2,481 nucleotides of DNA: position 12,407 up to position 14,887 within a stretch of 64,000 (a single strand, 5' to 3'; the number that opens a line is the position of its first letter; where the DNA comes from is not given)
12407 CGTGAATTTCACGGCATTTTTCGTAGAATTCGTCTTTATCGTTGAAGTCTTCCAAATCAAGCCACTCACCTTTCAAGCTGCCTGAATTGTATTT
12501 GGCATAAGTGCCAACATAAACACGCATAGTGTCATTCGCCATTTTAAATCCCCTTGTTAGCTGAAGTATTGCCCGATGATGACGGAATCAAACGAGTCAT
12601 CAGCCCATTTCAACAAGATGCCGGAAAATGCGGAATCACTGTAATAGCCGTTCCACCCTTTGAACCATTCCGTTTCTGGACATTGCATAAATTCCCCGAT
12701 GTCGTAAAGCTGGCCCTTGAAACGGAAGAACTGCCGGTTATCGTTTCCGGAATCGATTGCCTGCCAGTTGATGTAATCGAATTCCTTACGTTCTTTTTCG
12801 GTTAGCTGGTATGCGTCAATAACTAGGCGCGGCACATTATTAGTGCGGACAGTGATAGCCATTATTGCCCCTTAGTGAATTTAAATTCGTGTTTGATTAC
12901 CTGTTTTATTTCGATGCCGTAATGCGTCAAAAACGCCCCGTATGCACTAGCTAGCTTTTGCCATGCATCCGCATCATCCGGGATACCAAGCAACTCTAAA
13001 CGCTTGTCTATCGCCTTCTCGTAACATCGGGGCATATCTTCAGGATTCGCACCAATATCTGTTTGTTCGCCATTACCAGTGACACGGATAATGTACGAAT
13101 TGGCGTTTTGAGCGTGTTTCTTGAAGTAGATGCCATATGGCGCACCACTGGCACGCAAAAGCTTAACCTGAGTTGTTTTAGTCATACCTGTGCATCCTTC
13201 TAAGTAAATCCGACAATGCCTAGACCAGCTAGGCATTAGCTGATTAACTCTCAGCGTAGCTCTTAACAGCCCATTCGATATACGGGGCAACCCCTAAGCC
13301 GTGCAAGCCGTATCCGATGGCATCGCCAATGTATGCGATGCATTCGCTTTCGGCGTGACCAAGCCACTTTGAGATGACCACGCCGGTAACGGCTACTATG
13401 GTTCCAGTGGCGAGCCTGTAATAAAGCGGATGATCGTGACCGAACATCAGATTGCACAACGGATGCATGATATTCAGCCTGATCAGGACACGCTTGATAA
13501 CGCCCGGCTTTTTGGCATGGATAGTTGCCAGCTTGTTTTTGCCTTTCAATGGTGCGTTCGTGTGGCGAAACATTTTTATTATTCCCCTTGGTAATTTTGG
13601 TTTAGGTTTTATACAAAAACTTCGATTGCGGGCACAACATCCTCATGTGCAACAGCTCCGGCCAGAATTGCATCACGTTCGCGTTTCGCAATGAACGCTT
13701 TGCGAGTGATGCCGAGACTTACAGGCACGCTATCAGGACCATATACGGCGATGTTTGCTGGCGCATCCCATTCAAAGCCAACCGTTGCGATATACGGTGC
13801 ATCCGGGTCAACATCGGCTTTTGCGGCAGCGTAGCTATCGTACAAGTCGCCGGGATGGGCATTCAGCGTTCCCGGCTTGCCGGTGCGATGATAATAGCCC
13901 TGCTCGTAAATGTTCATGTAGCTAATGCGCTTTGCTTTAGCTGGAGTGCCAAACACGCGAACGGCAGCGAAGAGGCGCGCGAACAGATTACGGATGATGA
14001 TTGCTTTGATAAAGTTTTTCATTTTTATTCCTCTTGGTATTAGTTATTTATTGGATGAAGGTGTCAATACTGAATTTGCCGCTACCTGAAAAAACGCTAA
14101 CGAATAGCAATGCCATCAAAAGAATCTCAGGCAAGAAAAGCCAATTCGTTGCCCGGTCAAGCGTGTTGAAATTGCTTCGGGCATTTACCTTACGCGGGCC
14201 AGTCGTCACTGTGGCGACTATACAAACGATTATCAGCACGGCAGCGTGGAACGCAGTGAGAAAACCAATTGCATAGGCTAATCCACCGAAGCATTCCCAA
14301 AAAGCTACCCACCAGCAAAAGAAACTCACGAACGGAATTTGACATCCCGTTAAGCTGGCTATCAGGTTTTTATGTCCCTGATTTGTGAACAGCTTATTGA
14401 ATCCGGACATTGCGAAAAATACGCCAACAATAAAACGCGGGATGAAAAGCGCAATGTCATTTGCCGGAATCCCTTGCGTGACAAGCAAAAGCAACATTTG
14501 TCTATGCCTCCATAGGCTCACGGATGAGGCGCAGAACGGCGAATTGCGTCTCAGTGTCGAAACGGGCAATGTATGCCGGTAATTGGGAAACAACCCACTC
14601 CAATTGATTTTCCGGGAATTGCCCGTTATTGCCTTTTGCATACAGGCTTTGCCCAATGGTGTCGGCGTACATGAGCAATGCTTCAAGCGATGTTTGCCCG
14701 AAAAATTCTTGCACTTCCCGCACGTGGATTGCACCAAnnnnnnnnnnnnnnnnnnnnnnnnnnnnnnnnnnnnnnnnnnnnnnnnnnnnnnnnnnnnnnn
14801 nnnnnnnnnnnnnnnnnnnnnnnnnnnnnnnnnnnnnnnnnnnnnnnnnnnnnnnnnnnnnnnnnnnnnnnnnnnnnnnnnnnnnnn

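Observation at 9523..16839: AT-richer leftward operon of about 20 tiny genes with ArdA: a plasmid-leading-region-like anti-restriction/early island bounded by two structured non-coding tracts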

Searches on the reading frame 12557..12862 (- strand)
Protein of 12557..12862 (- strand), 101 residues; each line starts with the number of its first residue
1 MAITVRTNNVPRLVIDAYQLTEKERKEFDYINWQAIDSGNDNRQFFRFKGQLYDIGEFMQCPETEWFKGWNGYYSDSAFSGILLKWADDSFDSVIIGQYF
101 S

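Call 9: search_protein_families(library=pfam, max_evalue=0.01, proteins=[window:12557-12862:-])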
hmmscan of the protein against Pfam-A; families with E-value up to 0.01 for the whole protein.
window:12557-12862:- (101 aa): 0 families

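Call 11: search_protein_families(library=phrogs, max_evalue=0.001, proteins=[window:12557-12862:-])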
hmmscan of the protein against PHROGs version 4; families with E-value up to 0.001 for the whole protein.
window:12557-12862:- (101 aa): 1 family
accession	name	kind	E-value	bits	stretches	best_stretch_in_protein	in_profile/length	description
phrog_1845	-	unknown function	1.7e-08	35.7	1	15-97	16-90/93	-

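Call 31: search_protein_families(library=ncbifam, max_evalue=0.01, proteins=[window:12557-12862:-])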
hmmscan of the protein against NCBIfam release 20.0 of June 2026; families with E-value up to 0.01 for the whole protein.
window:12557-12862:- (101 aa): 0 families

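Call 36: search_solved_structures(query=window:12557-12862:-, max_evalue=1)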
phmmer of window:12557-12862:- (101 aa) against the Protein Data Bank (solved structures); distinct sequences matched with E-value up to 1: 1.
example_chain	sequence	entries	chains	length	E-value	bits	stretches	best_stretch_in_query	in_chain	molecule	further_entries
8g8i_A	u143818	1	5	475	0.00011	25.4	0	24-51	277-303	C3HR3_9r_shift4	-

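Call 39: find_homologous_proteins(query=window:12557-12862:-)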
Query window:12557-12862:- (101 aa): 35 proteins with E <= 0.001 among 35 candidates.
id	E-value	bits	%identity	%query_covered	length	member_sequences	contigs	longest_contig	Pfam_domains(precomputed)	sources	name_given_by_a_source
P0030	3.3e-64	231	100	100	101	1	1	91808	-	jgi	jgi:hypothetical protein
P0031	2.9e-48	180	73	100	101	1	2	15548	-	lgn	-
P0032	4.3e-47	176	75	98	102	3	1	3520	-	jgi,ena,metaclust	metaclust:\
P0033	4.7e-45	170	71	100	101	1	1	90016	-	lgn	-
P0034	8.7e-44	166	68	100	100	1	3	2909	-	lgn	-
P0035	5.7e-43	163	67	100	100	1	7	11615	-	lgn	-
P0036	5.8e-43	163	67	100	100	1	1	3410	-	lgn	-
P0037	1.7e-42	162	69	100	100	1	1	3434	-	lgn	-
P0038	5.8e-41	157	65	98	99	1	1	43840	-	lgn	-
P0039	4.7e-39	150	63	100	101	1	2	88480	-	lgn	-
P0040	7.0e-39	150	60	100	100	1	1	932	-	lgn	-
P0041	7.4e-38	147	63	98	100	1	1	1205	-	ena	-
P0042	3.9e-37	144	62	100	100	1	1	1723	-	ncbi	-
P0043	1.7e-34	136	57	100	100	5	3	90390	-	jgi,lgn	jgi:hypothetical protein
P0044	2.4e-34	135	64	98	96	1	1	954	-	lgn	-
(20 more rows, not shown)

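Call 54: predict_structure(alignment_id=A2)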
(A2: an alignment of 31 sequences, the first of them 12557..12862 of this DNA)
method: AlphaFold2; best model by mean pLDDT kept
length: 101 residues; sequences in the alignment: 31
mean_pLDDT: 93.2   pTM: 0.81
mean pLDDT of the five models: 93.2, 93.2, 92.1, 91.8, 89.8
residues with pLDDT >= 90: 86; 70-90: 14; 50-70: 1; < 50: 0
segments of 3 or more residues with pLDDT < 50: none
pLDDT, mean of each block of 10 residues (from residue 1): 88 96 95 94 95 95 90 90 95 95 84
secondary structure, 60 per line:
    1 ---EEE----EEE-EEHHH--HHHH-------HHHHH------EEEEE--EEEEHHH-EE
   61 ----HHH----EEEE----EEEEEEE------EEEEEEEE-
elements in order: E4-6 E11-13 H22-25 H33-37 E44-48 E51-54 E72-75 E80-86 E93-100

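Call 60: fold_search(model_id=the predicted structure, library=pdb)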
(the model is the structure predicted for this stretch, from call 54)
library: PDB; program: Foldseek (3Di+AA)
matches with E <= 10: 413; with E <= 0.001: 0
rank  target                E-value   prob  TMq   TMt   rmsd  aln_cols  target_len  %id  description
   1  1x11_A                2.7e-01  0.11  0.22  0.18  14.7       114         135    8  X11 PTB DOMAIN (released 1998-01-14)
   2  3d8d_A                2.7e-01  0.10  0.21  0.17  14.0       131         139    8  Crystal structure of the human Fe65-PTB1 domain (released 2008-06-10)
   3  7dru_D                2.9e-01  0.13  0.20  0.16  10.9        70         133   11  Crystal Structure of the Dog Lipocalin Allergen Can f 1 (released 2021-11-10)
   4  8vqf_C                3.2e-01  0.12  0.20  0.15  11.0        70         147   11  X-ray crystal structure of natural Can f 1 in complex with human IgE 1J11 Fab (released 2025-01-22)
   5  7dru_C                4.6e-01  0.13  0.21  0.17  11.0        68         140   12  Crystal Structure of the Dog Lipocalin Allergen Can f 1 (released 2021-11-10)
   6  4dx9_E                4.6e-01  0.06  0.18  0.17  12.7       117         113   11  ICAP1 in complex with integrin beta 1 cytoplasmic tail (released 2013-01-09)
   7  2rrf_MODEL_1_A        4.9e-01  0.08  0.19  0.15  13.4       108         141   10  The solution structure of the C-terminal region of Zinc finger FYVE domain-containing protein 21 (released 2011-08-03)
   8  5ze0_B                4.9e-01  0.06  0.20  0.08  12.8       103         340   14  Hairpin Forming Complex, RAG1/2-Nicked(with Dideoxy) 12RSS/23RSS complex in Mg2+ (released 2018-04-25)
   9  3apu_A                5.5e-01  0.08  0.22  0.14  16.8       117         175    9  Crystal structure of the A variant of human alpha1-acid glycoprotein (released 2011-02-23)
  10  3d8f_D                5.8e-01  0.07  0.22  0.19  13.1       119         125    5  Crystal structure of the human Fe65-PTB1 domain with bound phosphate (trigonal crystal form) (released 2008-06-10)
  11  4dx9_c                5.8e-01  0.05  0.18  0.16  14.3       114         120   11  ICAP1 in complex with integrin beta 1 cytoplasmic tail (released 2013-01-09)
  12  2y8f_C                6.2e-01  0.18  0.22  0.20  10.0        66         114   14  Structure of the Ran-binding domain from human RanBP3 (wild type) (released 2011-02-16)
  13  1njh                  6.6e-01  0.25  0.24  0.23   9.0        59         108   10  Crystal Structure of Bacillus subtilis YojF protein (released 2003-07-01)
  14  2gjy_MODEL_1_A        6.6e-01  0.05  0.20  0.15  14.9       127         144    9  NMR Solution Structure of Tensin1 PTB Domain (released 2007-04-03)
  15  4dx9_m                6.6e-01  0.04  0.19  0.16  12.7       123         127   12  ICAP1 in complex with integrin beta 1 cytoplasmic tail (released 2013-01-09)
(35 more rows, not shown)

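Call 64: search_dna_similar(query=window:12557-12862:-, collection=plasmids, mode=protein, max_rows=12, max_evalue=0.001)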
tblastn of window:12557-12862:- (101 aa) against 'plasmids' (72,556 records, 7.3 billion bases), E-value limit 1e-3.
Records with a match: 16; places in all: 16; records where one place covers at least 80% of the query: 1.
Best place of each record, by identity: <60% 16.
By first word of the organism name: Escherichia 15; Buttiauxella 1.
By predicted mobility (MOB-suite, as given by PLSDB): non-mobilizable 15; mobilizable 1.
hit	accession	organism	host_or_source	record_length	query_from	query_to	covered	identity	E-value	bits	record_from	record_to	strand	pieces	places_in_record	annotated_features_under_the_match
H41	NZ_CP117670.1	Escherichia albertii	Sturnus vulgaris,whole organism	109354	2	97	95%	31.3%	3e-4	45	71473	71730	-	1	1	hypothetical protein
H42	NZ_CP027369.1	Escherichia coli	Homo sapiens,stool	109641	20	97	77%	34.6%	5e-5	47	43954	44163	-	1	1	ABC transporter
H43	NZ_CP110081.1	Buttiauxella sp. WJP83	Torreya grandis,single cell,soil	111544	20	97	77%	34.6%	4e-4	45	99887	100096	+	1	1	ABC transporter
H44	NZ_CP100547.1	Escherichia coli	Gallus gallus domesticus,whole ...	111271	20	97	77%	33.3%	1e-4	46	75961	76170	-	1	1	hypothetical protein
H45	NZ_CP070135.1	Escherichia coli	Homo sapiens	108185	20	97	77%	33.3%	2e-4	45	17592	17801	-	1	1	hypothetical protein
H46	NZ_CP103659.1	Escherichia coli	Homo sapiens,blood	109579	20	97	77%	33.3%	2e-4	45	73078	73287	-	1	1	hypothetical protein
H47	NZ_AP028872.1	Escherichia coli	Homo sapiens,stool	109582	20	97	77%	33.3%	2e-4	45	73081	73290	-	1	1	hypothetical protein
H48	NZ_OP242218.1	Escherichia coli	Homo sapiens,stool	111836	20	97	77%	33.3%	3e-4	45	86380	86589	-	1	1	hypothetical protein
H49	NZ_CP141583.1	Escherichia coli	mixed culture,sputum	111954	20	97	77%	33.3%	4e-4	44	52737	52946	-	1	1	hypothetical protein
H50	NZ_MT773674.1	Escherichia coli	-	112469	20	97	77%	33.3%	4e-4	44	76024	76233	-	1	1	hypothetical protein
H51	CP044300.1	Escherichia coli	Pork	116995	20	97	77%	33.3%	4e-4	44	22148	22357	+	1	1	ABC transporter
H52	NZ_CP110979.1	Escherichia coli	Homo sapiens,secretion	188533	20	97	77%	33.3%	4e-4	44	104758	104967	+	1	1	hypothetical protein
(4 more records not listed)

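Call 65: search_dna_similar(query=window:12557-12862:-, collection=phages, mode=protein, max_rows=20, max_evalue=0.001)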
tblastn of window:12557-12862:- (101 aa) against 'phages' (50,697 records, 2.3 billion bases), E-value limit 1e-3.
Records with a match: 10; places in all: 12; records where one place covers at least 80% of the query: 9.
Best place of each record, by identity: <60% 10.
By first word of the organism name: Pseudomonas 5; Vibrio 1; Edwardsiella 1; Rhodococcus 1; Marinobacter 1; Escherichia 1.
By host as written in the record: Pseudomonas sp. 3; Pseudomonas grimontii MBTL2-21 2; Vibrio harveyi 1; Edwardsiella tarda 1; Rhodococcus erythropolis NRRL B-1574 1; Marinobacter 1; - 1.
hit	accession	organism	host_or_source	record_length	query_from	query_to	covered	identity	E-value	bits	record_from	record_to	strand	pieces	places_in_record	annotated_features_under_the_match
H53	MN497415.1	Vibrio phage vB_VhaM_VH-8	Vibrio harveyi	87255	1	101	100%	40.6%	3e-13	69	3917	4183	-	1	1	hypothetical protein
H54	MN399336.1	Edwardsiella phage vB_EtaM_ET-ABTNL-9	Edwardsiella tarda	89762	3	101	98%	40.4%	6e-18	82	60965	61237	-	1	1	hypothetical protein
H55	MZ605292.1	Pseudomonas phage UAntarctica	Pseudomonas sp.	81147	5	101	96%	38.6%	5e-13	69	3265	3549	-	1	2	hypothetical protein (x2)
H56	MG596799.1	Pseudomonas phage PMBT3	Pseudomonas grimontii MBTL2-21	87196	5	101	96%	38.4%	2e-11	64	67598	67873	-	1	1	hypothetical protein (x2)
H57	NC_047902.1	Pseudomonas phage PMBT3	Pseudomonas grimontii MBTL2-21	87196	5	101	96%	38.4%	2e-11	64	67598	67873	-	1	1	hypothetical protein (x2)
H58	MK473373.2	Pseudomonas phage Lana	Pseudomonas sp.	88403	4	101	97%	37.0%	9e-12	65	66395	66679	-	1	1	hypothetical protein (x2)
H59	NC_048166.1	Pseudomonas phage Lana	Pseudomonas sp.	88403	4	101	97%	37.0%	9e-12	65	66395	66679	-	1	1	hypothetical protein (x2)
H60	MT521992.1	Rhodococcus phage NiceHouse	Rhodococcus erythropolis NRRL B-1574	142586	1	99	98%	33.0%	5e-6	49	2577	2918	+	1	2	5: hypothetical protein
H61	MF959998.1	Marinobacter phage PS6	Marinobacter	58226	1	101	100%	29.9%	1e-4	45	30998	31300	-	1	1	hypothetical protein (x2)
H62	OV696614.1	Escherichia phage Cyrano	-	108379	20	97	77%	33.3%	6e-4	43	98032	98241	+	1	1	Hypothetical protein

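Call 66: get_annotated_region(hit=H54, flank=12000)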
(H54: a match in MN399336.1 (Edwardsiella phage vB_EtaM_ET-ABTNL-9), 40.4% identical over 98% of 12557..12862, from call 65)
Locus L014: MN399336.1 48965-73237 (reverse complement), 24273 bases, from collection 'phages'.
description: Edwardsiella phage vB_EtaM_ET-ABTNL-9, complete genome.
organism: Edwardsiella phage vB_EtaM_ET-ABTNL-9 (NCBI taxid 2651067)
taxonomy: Viruses; Duplodnaviria; Heunggongvirae; Uroviricota; Caudoviricetes
host: Edwardsiella tarda; source: sewage of seafood market; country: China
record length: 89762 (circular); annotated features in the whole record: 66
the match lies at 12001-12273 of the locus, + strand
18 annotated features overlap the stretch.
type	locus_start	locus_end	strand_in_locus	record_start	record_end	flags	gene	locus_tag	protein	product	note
CDS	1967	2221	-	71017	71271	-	-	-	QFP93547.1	hypothetical protein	hypothetical protein WFL6982_00139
CDS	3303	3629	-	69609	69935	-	-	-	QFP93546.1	hypothetical protein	hypothetical protein ABOUO_71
CDS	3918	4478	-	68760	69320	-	-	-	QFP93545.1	hypothetical protein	hypothetical protein vB_AbaP_Acibel007_19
CDS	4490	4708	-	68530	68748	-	-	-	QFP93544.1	hypothetical protein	-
CDS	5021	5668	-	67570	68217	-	-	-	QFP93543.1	putative anti-sigma factor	-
CDS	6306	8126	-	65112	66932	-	-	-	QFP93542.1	hypothetical protein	hypothetical protein AB9_155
CDS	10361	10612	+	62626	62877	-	-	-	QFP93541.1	hypothetical protein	hypothetical protein VPDG_00143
CDS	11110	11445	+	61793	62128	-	-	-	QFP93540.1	sequence-specific DNA binding RNA polymerase II transcription factor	-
CDS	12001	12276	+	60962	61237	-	-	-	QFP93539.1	hypothetical protein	-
CDS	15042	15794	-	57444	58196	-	-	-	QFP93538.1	putative HNH homing endonuclease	-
CDS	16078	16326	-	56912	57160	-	-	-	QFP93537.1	hypothetical protein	hypothetical protein NVP1193O_192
CDS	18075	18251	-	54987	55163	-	-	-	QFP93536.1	hypothetical protein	hypothetical protein AB9_095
CDS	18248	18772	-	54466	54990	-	-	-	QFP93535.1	hypothetical protein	-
CDS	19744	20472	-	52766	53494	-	-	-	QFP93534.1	hypothetical protein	hypothetical protein SppYZU01_49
CDS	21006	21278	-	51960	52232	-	-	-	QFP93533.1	hypothetical protein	hypothetical protein PSYG_00008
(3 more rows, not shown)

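Call 77: search_protein_families(library=padloc, max_evalue=0.01, proteins=[window:12557-12862:-])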
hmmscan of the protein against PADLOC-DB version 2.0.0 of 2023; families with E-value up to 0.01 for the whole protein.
window:12557-12862:- (101 aa): 0 families

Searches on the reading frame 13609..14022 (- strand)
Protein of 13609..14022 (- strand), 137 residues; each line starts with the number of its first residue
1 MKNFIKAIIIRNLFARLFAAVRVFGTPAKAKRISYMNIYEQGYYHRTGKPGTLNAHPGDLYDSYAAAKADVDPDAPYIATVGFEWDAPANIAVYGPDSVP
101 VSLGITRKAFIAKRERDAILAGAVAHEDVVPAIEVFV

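Call 9: search_protein_families(library=pfam, max_evalue=0.01, proteins=[window:13609-14022:-])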
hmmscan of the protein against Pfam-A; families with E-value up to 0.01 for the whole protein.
window:13609-14022:- (137 aa): 0 families

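Call 11: search_protein_families(library=phrogs, max_evalue=0.001, proteins=[window:13609-14022:-])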
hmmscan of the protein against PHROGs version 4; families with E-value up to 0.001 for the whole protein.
window:13609-14022:- (137 aa): 0 families

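Call 32: search_protein_families(library=ncbifam, max_evalue=0.01, proteins=[window:13609-14022:-])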
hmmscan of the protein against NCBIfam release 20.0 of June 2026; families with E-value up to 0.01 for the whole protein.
window:13609-14022:- (137 aa): 0 families

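Call 37: search_solved_structures(query=window:13609-14022:-, max_evalue=1)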
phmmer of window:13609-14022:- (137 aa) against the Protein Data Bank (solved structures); distinct sequences matched with E-value up to 1: 0.

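Call 77: search_protein_families(library=padloc, max_evalue=0.01, proteins=[window:13609-14022:-])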
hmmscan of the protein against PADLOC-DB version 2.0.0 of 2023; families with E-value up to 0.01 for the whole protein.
window:13609-14022:- (137 aa): 0 families

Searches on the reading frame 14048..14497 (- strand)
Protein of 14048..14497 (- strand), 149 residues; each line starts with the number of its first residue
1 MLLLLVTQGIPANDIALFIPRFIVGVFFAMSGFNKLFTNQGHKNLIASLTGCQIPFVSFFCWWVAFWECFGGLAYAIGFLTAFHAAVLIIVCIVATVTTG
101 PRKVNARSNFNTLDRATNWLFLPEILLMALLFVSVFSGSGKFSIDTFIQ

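Call 32: search_protein_families(library=ncbifam, max_evalue=0.01, proteins=[window:14048-14497:-])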
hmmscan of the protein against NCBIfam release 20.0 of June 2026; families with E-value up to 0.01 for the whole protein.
window:14048-14497:- (149 aa): 1 family
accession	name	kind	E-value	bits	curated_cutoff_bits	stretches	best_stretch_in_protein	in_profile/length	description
NF050144.1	matur_HvfX_fam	equivalog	1.7e-08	34.8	80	1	15-99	2-87/165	HvfX family Cu-binding RiPP maturation protein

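Call 73: search_dna_similar(query=window:14048-14497:-, collection=phages, mode=protein, max_rows=15, max_evalue=0.001)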
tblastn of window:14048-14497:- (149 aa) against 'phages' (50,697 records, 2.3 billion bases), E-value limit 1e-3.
Records with a match: 1; places in all: 1; records where one place covers at least 80% of the query: 1.
Best place of each record, by identity: <60% 1.
By first word of the organism name: Variovorax 1.
By host as written in the record: Variovorax paradoxus DSM 645 1.
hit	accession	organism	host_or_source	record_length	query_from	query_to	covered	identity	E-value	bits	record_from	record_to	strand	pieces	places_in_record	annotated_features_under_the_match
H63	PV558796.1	Variovorax phage VPv81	Variovorax paradoxus DSM 645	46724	5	127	83%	40.6%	1e-17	84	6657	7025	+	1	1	record has no annotation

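Call 77: search_protein_families(library=padloc, max_evalue=0.01, proteins=[window:14048-14497:-])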
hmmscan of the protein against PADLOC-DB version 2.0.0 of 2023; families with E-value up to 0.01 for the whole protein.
window:14048-14497:- (149 aa): 0 families

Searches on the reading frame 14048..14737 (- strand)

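Call 9: search_protein_families(library=pfam, max_evalue=0.01, proteins=[window:14048-14737:-])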
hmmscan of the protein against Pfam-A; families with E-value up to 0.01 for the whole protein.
window:14048-14737:- (229 aa): 2 families
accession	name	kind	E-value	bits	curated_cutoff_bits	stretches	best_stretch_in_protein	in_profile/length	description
PF07681.17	DoxX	-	5.3e-12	46.6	23.6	1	97-179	2-83/85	DoxX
PF07291.16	MauE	-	0.001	19.8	27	1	95-178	3-86/128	Methylamine utilisation protein MauE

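Call 11: search_protein_families(library=phrogs, max_evalue=0.001, proteins=[window:14048-14737:-])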
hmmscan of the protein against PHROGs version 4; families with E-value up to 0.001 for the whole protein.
window:14048-14737:- (229 aa): 0 families
